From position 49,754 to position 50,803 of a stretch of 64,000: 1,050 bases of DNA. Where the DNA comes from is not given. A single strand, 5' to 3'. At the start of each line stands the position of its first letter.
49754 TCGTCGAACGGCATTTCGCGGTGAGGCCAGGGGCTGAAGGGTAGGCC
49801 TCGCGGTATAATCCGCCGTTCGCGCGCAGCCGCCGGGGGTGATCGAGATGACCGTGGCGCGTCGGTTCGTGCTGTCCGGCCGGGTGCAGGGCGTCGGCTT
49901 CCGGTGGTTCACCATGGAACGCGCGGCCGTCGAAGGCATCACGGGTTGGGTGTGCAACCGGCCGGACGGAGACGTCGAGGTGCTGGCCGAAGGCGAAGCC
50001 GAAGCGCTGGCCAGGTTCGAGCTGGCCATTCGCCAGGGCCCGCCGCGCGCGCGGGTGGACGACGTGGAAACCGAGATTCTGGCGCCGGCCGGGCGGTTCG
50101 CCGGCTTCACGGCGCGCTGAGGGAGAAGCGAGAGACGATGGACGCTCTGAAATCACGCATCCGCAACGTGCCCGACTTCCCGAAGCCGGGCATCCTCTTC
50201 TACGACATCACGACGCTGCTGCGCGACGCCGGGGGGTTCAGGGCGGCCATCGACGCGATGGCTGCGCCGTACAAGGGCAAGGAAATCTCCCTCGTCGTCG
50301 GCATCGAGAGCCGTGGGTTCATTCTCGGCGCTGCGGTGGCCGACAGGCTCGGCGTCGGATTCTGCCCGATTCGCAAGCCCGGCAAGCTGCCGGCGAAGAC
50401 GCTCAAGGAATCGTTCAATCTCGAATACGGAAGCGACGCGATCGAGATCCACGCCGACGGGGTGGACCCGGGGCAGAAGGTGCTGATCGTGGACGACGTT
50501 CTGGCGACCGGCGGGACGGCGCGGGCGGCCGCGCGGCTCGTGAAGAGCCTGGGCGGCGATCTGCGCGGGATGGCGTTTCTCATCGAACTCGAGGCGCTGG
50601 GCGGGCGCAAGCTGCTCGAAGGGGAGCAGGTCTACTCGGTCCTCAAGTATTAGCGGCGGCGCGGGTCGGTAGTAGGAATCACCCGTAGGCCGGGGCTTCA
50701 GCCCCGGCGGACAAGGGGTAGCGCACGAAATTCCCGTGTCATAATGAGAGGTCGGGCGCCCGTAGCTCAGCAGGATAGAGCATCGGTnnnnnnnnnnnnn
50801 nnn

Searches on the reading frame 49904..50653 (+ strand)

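Call 68: search_protein_families(library=pfam, proteins=[window:49904-50653:+], max_evalue=0.0001)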
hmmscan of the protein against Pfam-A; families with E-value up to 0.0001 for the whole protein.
window:49904-50653:+ (249 aa): 1 family
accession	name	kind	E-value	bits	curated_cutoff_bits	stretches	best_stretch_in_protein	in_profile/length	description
PF00156.33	Pribosyltran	-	5.3e-14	52.3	26.3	1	125-218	24-115/158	Phosphoribosyl transferase domain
